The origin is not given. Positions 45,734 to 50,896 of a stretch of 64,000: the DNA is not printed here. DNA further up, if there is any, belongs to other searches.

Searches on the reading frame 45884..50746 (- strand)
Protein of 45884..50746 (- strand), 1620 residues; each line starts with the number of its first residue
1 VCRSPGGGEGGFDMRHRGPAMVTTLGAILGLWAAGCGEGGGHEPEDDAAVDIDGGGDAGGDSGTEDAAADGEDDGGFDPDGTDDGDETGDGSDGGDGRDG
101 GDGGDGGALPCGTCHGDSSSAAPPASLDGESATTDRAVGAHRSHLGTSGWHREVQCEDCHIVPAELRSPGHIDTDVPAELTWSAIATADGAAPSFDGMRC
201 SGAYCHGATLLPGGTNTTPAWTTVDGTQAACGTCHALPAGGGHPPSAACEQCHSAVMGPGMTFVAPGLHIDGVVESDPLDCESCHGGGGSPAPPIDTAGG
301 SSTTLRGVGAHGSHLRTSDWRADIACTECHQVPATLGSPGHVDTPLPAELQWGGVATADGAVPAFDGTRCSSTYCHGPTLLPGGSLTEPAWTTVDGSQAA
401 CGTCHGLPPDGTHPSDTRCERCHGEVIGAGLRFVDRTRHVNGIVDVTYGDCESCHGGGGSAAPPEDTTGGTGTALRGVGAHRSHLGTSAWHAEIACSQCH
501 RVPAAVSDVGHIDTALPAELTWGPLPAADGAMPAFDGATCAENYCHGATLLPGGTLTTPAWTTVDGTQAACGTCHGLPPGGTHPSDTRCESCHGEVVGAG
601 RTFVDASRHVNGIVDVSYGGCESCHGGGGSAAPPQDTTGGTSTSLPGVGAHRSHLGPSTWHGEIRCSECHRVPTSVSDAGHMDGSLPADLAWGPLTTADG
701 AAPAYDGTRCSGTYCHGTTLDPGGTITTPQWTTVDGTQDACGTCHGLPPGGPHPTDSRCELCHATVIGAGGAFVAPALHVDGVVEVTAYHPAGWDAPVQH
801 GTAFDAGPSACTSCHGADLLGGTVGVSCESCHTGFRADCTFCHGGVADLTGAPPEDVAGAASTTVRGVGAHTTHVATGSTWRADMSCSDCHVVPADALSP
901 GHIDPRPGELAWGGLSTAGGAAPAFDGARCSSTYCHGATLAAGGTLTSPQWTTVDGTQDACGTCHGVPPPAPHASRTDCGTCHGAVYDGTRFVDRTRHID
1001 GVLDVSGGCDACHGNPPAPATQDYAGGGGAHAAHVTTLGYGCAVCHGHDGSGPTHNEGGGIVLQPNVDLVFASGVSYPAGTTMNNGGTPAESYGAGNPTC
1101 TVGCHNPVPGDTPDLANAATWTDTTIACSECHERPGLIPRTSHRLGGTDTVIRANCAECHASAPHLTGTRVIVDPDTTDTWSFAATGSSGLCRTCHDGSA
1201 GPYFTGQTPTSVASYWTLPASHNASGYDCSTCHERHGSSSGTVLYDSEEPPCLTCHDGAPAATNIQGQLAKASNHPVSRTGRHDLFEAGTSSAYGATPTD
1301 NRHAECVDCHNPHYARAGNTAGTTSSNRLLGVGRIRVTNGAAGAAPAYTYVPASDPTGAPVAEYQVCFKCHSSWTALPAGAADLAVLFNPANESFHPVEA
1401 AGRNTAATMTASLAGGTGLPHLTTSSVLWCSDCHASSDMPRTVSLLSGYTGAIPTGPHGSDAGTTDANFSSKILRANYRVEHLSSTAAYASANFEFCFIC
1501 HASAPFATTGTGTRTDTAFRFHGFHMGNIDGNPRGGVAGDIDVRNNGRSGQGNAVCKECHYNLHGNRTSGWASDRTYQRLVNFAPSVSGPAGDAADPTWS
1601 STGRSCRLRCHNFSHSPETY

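Call 47: search_protein_families(library=pfam, proteins=[window:45884-50746:-], max_evalue=0.001)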
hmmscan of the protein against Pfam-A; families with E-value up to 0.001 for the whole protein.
window:45884-50746:- (1620 aa): 5 families
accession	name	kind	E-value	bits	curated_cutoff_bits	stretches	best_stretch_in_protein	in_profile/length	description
PF14522.11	Cytochrome_C7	-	3.2e-31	107.4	24.8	0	933-983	17-66/67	Cytochrome c7 and related cytochrome c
PF14537.11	Cytochrom_c3_2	-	1.8e-18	67.2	25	0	1222-1315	2-69/79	Cytochrome c3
PF09698.15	GSu_C4xC__C2xCH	-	4.5e-13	50.1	21.7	5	370-405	2-36/36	Geobacter CxxxxCH...CXXCH motif (GSu_C4xC__C2xCH)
PF22113.1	Mtrc-MtrF_II-IV_dom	-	1.6e-06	28.2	30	0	1489-1613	23-129/176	Outer membrane cytochrome MtrC/MtrF-like, domains II/IV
PF09699.15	Paired_CXXCH_1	-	0.0001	22.4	20.6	1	1226-1258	7-38/41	Doubled CXXCH motif (Paired_CXXCH_1)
